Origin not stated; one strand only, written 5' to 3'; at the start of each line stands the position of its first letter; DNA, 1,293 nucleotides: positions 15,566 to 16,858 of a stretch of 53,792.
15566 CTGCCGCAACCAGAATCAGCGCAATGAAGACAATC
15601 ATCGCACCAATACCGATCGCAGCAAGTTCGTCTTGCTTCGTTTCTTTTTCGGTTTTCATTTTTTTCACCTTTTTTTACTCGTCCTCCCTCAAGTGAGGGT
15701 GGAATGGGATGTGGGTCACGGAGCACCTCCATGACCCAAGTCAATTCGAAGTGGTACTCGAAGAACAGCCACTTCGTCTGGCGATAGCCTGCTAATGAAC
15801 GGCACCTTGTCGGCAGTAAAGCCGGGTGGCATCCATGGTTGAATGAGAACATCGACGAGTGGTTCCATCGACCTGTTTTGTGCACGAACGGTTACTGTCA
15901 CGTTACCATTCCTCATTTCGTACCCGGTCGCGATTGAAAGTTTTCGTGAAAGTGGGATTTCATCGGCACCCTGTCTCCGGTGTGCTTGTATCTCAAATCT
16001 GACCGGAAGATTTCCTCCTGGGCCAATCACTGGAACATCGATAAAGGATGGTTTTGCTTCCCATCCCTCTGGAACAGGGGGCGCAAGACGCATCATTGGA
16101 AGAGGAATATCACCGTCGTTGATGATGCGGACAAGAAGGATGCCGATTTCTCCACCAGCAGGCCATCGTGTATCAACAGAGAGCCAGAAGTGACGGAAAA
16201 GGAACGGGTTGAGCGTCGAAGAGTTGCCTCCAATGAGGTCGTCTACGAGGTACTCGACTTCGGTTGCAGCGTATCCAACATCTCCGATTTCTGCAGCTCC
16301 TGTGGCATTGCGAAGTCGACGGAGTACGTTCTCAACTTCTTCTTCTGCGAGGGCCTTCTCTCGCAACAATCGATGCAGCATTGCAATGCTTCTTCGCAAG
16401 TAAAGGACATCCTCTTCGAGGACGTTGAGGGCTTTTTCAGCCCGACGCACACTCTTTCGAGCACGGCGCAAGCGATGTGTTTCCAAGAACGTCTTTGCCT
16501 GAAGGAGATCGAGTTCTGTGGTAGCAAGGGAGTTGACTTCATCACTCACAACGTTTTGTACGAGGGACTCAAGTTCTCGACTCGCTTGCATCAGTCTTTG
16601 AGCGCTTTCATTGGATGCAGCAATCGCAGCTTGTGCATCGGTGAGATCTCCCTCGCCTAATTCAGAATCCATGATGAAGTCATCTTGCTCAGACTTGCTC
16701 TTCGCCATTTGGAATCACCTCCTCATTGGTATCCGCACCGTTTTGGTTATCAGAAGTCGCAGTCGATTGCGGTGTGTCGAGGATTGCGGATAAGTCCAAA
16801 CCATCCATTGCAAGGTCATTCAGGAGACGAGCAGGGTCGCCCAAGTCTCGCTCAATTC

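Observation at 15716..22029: Uncharacterised three-gene surface/coiled-coil module chained onto the front of the archaellum operon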

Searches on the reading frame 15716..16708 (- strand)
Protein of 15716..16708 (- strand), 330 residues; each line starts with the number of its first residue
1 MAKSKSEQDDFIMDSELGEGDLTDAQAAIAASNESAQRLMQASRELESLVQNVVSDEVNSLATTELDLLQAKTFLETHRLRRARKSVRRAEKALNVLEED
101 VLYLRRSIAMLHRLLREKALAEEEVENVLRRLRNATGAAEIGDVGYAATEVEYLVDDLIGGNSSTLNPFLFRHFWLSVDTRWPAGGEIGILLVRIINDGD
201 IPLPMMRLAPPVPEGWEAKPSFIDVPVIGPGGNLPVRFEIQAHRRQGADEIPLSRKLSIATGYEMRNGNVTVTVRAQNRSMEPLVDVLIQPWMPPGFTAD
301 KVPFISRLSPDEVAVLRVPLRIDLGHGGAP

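Call 4: search_protein_families(library=pfam, proteins=[window:15716-16708:-], max_evalue=0.1)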
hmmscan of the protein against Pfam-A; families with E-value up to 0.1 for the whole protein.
window:15716-16708:- (330 aa): 2 families
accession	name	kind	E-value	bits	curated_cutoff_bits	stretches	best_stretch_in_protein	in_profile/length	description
PF06160.17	EzrA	-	0.00061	18.7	39.6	1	40-135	56-151/557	Septation ring formation regulator, EzrA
PF10633.15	NPCBM_assoc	-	0.0069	17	24.4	0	194-242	12-60/78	NPCBM-associated, NEW3 domain of alpha-galactosidase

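Call 8: find_homologous_proteins(query=window:15716-16708:-)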
Query window:15716-16708:- (330 aa): 682 proteins with E <= 0.001 among 5855 candidates; the best 120 are listed.
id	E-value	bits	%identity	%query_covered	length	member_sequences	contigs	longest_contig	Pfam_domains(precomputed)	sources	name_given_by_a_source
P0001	2.3e-202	689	95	100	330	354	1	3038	-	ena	-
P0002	1.2e-200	683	94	100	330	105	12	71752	-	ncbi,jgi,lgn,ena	-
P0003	1.1e-185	634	87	100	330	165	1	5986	-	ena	-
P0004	7.1e-183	625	86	100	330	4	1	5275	-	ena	-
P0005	2.1e-174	597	96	88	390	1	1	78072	-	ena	-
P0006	4.4e-151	521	71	96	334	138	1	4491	-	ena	-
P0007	6.7e-151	520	70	96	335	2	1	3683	-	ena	-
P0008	1.5e-150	519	70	98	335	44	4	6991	-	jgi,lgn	jgi:hypothetical protein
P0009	8.0e-150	517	70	96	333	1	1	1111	-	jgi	-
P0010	9.6e-150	516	70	96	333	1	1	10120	-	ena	-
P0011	1.0e-149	516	70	96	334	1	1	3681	-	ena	-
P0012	1.4e-149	516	70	96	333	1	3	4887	-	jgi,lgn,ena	-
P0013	1.4e-149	516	70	96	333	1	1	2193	-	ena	-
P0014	1.4e-149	516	70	96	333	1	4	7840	-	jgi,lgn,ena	-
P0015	1.4e-149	516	70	96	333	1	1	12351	-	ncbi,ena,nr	ncbi:MAG: hypothetical protein NZ736_07395 [Candidatus Poseidoniaceae archaeon]|nr:hypothetical prot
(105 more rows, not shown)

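Call 10: find_related_loci(query=A1, collection=genome_contigs, flank=10000)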
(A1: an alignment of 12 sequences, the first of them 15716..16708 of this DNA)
Query A1 (330 aa) in genome_contigs; peptide patterns used: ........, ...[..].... (x = any residue, [..] = any of these).
434 stretches matched a pattern; 169 encode a relative of the query (tblastn E <= 1e-3); the best 80 are kept; 80 distinct loci.
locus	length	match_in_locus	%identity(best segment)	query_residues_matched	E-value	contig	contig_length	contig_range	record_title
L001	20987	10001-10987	99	1-329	0e+0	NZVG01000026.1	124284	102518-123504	MAG: Methanobacteriota archaeon isolate NAT68 29342, whole genome shotgun sequence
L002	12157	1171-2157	98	1-329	0e+0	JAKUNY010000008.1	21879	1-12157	MAG: Candidatus Poseidoniaceae archaeon isolate ALOHA_A2.0_19 A2.0-MGIIa-L2-1_8, whole genome shotgun sequence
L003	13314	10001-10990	96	1-330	0e+0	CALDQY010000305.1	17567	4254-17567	MAG TPA_asm: uncultured Rhodobiaceae bacterium isolate ERR599054_bin.37_CONCOCT_v1.1_MAG genome assembly, contig: ERZ840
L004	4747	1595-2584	96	1-330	0e+0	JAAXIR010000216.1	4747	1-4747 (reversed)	MAG: Candidatus Poseidoniales archaeon isolate SW22112_bin_20 NODE_10902_length_4747_cov_7.932225, whole genome shotgun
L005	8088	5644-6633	96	1-330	0e+0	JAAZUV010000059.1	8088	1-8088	MAG: Methanobacteriota archaeon isolate AW_metabat.40 AW_C1980, whole genome shotgun sequence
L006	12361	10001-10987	96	1-329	0e+0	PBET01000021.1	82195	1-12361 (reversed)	MAG: Methanobacteriota archaeon isolate SP314 131188, whole genome shotgun sequence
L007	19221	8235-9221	96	1-329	0e+0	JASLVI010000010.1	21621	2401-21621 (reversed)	MAG: Candidatus Poseidoniaceae archaeon isolate ETNP17_MAG_1 NODE_10_length_21621_cov_5.265782, whole genome shotgun seq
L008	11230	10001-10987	96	1-329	0e+0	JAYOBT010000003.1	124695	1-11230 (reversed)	MAG: Candidatus Poseidoniales archaeon isolate 139554_S156_metabat_bins_2.tsv.144 NODE_71_length_124695_cov_17.007951, w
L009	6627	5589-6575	96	1-329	0e+0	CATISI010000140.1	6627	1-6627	MAG: Candidatus Poseidoniaceae archaeon isolate bin.912 MAG genome assembly, contig: k119_5326952, whole genome shotgun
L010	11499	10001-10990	96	1-330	0e+0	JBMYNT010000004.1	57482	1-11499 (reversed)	MAG: Candidatus Poseidoniaceae archaeon isolate ME_XS_2307_bin_75 ME_XS_2307_bin_75_3, whole genome shotgun sequence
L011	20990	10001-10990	95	1-330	0e+0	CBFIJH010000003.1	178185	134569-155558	MAG: Candidatus Poseidoniaceae archaeon isolate Co_bin_759_indstr genome assembly, contig: Co_bin_759_indstr_c3, whole g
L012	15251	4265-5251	95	1-329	0e+0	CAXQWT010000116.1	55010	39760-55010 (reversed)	MAG: Salipiger bermudensis isolate 3um_C4D0715_2.29 genome assembly, contig: k127_256498, whole genome shotgun sequence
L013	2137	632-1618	96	1-329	0e+0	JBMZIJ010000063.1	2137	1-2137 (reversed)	MAG: Candidatus Poseidoniaceae archaeon isolate ME_XS_2301_4_bin25 ME_XS_2301_4_bin25_62, whole genome shotgun sequence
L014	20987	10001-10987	96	1-329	0e+0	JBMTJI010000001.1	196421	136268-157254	MAG: Candidatus Poseidoniaceae archaeon isolate CJ_V5_S11_50percent_ser_metabat.43 NODE_3_length_196421_cov_8.593713, wh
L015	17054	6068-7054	95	1-329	0e+0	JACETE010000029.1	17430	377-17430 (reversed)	MAG: Candidatus Poseidoniales archaeon isolate MCMED-G34 MGII-MCMED-G34-C29, whole genome shotgun sequence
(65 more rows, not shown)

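Call 16: search_protein_families(library=ncbifam, proteins=[window:15716-16708:-], max_evalue=0.1)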
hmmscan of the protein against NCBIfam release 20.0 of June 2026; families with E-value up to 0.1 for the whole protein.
window:15716-16708:- (330 aa): 4 families
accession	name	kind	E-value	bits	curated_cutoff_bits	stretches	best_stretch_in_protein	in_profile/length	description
NF003410.0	PRK04778.1-4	equivalog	0.00073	18.4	754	1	51-113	75-137/575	septation ring formation regulator EzrA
NF003407.0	PRK04778.1-1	equivalog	0.0022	16.5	913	1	49-113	72-136/574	septation ring formation regulator EzrA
TIGR02971.1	heterocyst_DevB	subfamily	0.023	14.1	129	1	15-152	57-189/327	ABC exporter membrane fusion protein, DevB family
TIGR02168.1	SMC_prok_B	equivalog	0.029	12.1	567.35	1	20-137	400-522/1181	chromosome segregation protein SMC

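Call 17: search_solved_structures(query=A1, max_evalue=1)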
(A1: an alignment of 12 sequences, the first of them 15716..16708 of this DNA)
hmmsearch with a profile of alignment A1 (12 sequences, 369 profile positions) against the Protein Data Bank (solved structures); distinct sequences matched with E-value up to 1: 1.
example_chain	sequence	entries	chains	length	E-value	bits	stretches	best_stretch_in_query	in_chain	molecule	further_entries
3cnv_A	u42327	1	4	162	0.26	13.6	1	297-334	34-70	Putative GntR-family transcriptional regulator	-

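Call 21: predict_structure(alignment_id=A1)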
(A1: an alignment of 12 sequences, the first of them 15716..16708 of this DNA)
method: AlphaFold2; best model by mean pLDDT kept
length: 330 residues; sequences in the alignment: 12
mean_pLDDT: 59.0   pTM: 0.34
mean pLDDT of the five models: 59.0, 58.8, 57.4, 56.8, 51.1
residues with pLDDT >= 90: 0; 70-90: 63; 50-70: 200; < 50: 67
segments of 3 or more residues with pLDDT < 50: 1-22, 24-26, 58-61, 158-177, 183-185, 246-251, 324-330
pLDDT, mean of each block of 10 residues (from residue 1): 33 37 50 61 62 52 56 59 59 56 56 55 65 67 60 54 32 45 56 63 63 70 71 73 53 61 60 77 75 65 79 80 44
secondary structure, 60 per line:
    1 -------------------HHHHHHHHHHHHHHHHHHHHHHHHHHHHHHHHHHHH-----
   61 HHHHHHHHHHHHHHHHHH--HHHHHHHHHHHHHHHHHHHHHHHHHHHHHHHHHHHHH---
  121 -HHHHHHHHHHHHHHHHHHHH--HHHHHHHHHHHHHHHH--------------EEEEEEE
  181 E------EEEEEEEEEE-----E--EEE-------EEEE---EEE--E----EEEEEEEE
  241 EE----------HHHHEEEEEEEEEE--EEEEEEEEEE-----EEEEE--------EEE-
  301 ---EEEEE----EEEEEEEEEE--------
elements in order: H20-55 H61-78 H81-117 H122-141 H144-159 E174-181 E188-197 E206-208 E216-219 E223-225 E233-242 H253-256 E257-266 E269-278 E284-288 E297-299 E304-308 E313-322

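Call 23: search_protein_representatives(alignment_id=A1)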
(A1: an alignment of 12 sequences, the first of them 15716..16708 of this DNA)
Query: 12 sequences, 369 profile positions. Proteins with E-value up to 0.001 (for the whole library): 58; up to 1e-10: 48; up to 1e-30: 25. The best 58 are listed.
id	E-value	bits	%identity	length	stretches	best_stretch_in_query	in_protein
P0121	2.8e-192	655.2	-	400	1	4-369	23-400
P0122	2.1e-127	441.7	-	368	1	37-368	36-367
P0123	1.7e-98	346.6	-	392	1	8-362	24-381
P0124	2.8e-96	339.3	-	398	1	16-367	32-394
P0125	6.8e-81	288.7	-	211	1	21-217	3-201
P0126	6.2e-72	259.2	-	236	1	149-316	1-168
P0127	9.2e-54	199.4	-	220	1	79-296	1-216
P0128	1.4e-53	198.7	-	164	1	149-262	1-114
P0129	2.7e-51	191.3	-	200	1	5-178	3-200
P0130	2.2e-49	185.0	-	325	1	52-355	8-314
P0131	3.4e-47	177.8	-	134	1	155-250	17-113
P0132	4.7e-40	154.3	-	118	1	259-367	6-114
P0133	2.2e-39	152.0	-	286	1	118-360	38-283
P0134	2.2e-38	148.8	-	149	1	57-168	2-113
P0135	7.5e-35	137.2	-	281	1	109-357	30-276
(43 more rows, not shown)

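Call 26: find_homologous_proteins(query=A2, max_evalue=0.001)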
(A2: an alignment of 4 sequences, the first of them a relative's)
Query A2 (4 sequences) (325 aa, profile of the alignment): 15 proteins with E <= 0.001 among 8000 candidates.
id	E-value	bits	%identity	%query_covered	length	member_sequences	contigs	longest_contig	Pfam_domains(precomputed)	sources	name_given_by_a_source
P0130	2.3e-127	442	100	100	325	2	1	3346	-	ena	-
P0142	2.3e-125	436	26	85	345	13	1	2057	-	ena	-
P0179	2.5e-115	403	28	83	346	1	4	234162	-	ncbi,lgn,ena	-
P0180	8.5e-115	401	30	72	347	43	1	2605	-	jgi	-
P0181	7.4e-113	394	27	86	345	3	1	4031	-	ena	-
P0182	1.8e-110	387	28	81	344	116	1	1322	-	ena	-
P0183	7.0e-109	381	27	87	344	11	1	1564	-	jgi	jgi:hypothetical protein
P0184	5.3e-93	329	32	59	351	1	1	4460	-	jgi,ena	-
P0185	4.8e-92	326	31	59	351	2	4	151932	-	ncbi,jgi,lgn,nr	ncbi:MAG: hypothetical protein QF760_02045 [Candidatus Thalassarchaeaceae archaeon]|jgi:hypothetical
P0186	4.8e-92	326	32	59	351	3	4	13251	-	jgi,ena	-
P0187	2.2e-91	324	33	55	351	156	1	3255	-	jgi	jgi:hypothetical protein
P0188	4.9e-91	323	31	59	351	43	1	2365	-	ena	-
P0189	2.2e-89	317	32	59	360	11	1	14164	-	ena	-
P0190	2.5e-80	288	30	57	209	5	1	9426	-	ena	-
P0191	2.4e-35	140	30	26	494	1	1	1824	PF00171.28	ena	-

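Call 27: find_encoding_contigs(protein=P0179, flank=10000, max_places=2)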
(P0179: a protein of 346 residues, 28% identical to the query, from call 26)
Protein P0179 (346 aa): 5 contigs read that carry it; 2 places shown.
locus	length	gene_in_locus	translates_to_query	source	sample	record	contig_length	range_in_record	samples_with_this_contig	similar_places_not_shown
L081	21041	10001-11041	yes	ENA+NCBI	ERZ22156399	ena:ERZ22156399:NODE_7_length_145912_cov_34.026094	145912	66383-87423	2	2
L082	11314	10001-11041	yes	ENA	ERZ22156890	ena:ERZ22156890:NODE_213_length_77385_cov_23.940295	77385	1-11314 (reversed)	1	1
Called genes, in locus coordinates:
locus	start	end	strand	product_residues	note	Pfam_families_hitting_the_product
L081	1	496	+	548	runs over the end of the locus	PF00005:ABC_tran, PF00006:ATP-synt_ab (faint), PF00931:NB-ARC (faint), PF02463:SMC_N (weak), PF05729:NACHT (faint), PF13166:AAA_13 (faint), PF12848:ABC_tran_Xtn (weak), PF00005:ABC_tran, +5 more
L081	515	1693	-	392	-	PF04123:DUF373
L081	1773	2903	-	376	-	PF04104:DNA_primase_lrg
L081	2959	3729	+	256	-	-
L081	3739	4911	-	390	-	PF04151:PPC (faint)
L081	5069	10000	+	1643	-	PF11614:FixG_C (faint)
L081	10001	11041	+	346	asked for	-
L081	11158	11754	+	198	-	PF01917:Flagellin_arch-type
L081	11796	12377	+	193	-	PF01917:Flagellin_arch-type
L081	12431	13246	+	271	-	-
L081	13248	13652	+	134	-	-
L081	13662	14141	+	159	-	PF01917:Flagellin_arch-type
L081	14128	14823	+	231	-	PF06745:ATPase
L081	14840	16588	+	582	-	PF00437:T2SSE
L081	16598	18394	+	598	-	PF00482:T2SSF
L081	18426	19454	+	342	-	-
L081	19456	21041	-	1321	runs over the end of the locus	PF03833:PolC_DP2_N, PF24844:PolC_DP2_central, PF24846:PolC_DP2_cat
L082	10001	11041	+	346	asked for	-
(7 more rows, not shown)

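Call 28: find_encoding_contigs(protein=P0185, flank=10000, max_places=2)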
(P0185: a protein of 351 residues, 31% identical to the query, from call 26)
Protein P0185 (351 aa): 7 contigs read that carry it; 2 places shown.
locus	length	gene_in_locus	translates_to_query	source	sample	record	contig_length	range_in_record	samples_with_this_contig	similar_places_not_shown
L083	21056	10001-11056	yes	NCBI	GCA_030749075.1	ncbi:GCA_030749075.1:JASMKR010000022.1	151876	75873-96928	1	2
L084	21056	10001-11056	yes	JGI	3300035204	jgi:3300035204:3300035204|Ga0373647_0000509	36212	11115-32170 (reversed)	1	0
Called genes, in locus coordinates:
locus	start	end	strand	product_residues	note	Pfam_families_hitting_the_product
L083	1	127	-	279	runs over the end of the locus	PF02749:QRPTase_N, PF01729:QRPTase_C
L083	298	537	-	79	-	-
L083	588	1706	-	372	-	PF04123:DUF373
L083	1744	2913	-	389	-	PF04104:DNA_primase_lrg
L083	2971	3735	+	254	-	-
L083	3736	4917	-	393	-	-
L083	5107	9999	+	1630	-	-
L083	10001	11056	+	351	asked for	-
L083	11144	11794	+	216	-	PF01917:Flagellin_arch-type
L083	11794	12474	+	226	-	PF01917:Flagellin_arch-type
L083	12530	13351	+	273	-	-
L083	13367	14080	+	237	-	-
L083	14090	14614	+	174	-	PF01917:Flagellin_arch-type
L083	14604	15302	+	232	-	PF06745:ATPase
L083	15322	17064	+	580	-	PF00437:T2SSE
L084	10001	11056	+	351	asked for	-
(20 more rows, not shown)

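Call 29: find_encoding_contigs(protein=P0130, flank=10000, max_places=3)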
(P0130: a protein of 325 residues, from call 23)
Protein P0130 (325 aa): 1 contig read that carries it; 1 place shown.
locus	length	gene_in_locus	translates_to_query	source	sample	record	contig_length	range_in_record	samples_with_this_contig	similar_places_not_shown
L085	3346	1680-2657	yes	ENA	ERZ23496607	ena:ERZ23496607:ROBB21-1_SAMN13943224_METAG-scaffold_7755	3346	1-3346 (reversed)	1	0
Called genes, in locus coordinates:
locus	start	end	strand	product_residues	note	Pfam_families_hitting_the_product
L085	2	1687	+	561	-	?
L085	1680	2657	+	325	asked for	-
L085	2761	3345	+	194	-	PF01917:Flagellin_arch-type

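Call 30: find_encoding_contigs(protein=P0189, flank=10000, max_places=2)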
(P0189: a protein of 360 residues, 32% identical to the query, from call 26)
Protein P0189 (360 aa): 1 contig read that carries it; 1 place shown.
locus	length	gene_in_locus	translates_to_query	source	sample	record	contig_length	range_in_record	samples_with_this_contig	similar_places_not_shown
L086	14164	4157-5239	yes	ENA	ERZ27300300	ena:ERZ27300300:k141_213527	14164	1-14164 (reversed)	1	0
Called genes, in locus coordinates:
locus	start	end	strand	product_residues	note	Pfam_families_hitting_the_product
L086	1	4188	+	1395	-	?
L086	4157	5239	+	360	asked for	-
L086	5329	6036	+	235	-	PF01917:Flagellin_arch-type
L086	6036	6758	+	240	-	PF01917:Flagellin_arch-type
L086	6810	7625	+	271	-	-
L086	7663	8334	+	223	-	-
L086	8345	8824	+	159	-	PF01917:Flagellin_arch-type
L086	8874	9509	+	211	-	PF06745:ATPase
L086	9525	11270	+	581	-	PF00437:T2SSE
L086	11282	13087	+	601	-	PF00482:T2SSF (weak)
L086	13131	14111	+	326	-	PF06847:Arc_PepC_II (weak)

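Call 56: predict_structure(alignment_id=A4)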
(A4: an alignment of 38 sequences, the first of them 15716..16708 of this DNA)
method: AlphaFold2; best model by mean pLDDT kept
length: 330 residues; sequences in the alignment: 38
mean_pLDDT: 73.0   pTM: 0.59
mean pLDDT of the five models: 73.0, 72.5, 68.2, 67.5, 67.3
residues with pLDDT >= 90: 40; 70-90: 196; 50-70: 54; < 50: 40
segments of 3 or more residues with pLDDT < 50: 1-29, 162-164, 325-330
pLDDT, mean of each block of 10 residues (from residue 1): 34 36 47 63 71 58 71 74 76 77 75 70 75 79 77 72 60 85 70 89 83 82 89 90 64 73 85 90 87 81 89 90 48
secondary structure, 60 per line:
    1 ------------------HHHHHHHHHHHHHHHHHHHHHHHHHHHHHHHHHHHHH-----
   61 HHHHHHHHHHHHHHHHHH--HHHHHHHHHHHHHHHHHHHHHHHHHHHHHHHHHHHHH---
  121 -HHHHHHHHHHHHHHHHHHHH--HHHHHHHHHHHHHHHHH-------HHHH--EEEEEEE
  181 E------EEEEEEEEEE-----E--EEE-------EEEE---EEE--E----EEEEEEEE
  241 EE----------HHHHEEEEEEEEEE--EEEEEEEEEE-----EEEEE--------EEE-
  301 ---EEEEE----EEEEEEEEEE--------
elements in order: H19-55 H61-78 H81-117 H122-141 H144-160 H168-171 E174-181 E188-197 E206-208 E216-219 E223-225 E233-242 H253-256 E257-266 E269-278 E284-288 E297-299 E304-308 E313-322

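Call 59: fold_search(model_id=the predicted structure, library=pdb)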
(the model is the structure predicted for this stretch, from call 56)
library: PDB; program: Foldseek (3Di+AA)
matches with E <= 10: 1059; with E <= 0.001: 2
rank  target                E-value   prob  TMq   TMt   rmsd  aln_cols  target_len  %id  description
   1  7sqc_F1               3.9e-04  0.99  0.16  0.12  22.3       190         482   14  Ciliary C1 central pair apparatus isolated from Chlamydomonas reinhardtii (released 2022-04-13)
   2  8bl3                  7.2e-04  0.97  0.15  0.27  14.0       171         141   16  De novo single-chain immunoglobulin dimer scIg12 (released 2023-10-04)
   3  1ex0_B                1.2e-03  0.98  0.18  0.09  17.5       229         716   13  HUMAN FACTOR XIII, MUTANT W279F ZYMOGEN (released 2003-12-23)
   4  9ijj_E                2.0e-03  0.96  0.14  0.10  18.8       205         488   11  In situ structure of the central apparatus in mouse sperm axoneme. (released 2025-06-04)
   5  9ijj_h                2.0e-03  0.96  0.17  0.05  22.3       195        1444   14  In situ structure of the central apparatus in mouse sperm axoneme. (released 2025-06-04)
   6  6vbu_1                2.4e-03  0.99  0.20  0.14  15.9       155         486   16  Structure of the bovine BBSome complex (released 2020-01-29)
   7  6a8p_C                2.5e-03  0.87  0.16  0.09  15.5       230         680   10  Transglutaminase 2 mutant G224V in complex with GTP (released 2018-09-26)
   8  7sqc_F0               2.5e-03  0.85  0.14  0.15  28.1       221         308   12  Ciliary C1 central pair apparatus isolated from Chlamydomonas reinhardtii (released 2022-04-13)
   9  9ijj_C                3.0e-03  0.97  0.16  0.06  22.2       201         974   12  In situ structure of the central apparatus in mouse sperm axoneme. (released 2025-06-04)
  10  7sqc_M1               3.1e-03  0.90  0.16  0.11  17.0       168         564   11  Ciliary C1 central pair apparatus isolated from Chlamydomonas reinhardtii (released 2022-04-13)
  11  6kzb_B                3.1e-03  0.85  0.18  0.09  15.9       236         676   11  Transglutaminase2 complexed with calcium (released 2020-12-09)
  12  9n9j_6                3.5e-03  1.00  0.21  0.36   5.2       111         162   16  Structure of a GRP94 folding intermediate engaged with a CCDC134- and FKBP11-bound secretory translocon (released 2025-11-19)
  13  1evu_B                3.5e-03  0.97  0.19  0.10  17.3       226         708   13  HUMAN FACTOR XIII WITH CALCIUM BOUND IN THE ION SITE (released 2000-05-10)
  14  2qsv                  3.7e-03  0.96  0.18  0.25  12.3       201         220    7  Crystal structure of protein of unknown function from Porphyromonas gingivalis W83 (released 2007-09-25)
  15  9fh8_A                3.7e-03  0.95  0.16  0.18  21.2       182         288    8  Crystal structure of the SPD-2 domain of Apis dorsata CEP192 (released 2025-03-26)
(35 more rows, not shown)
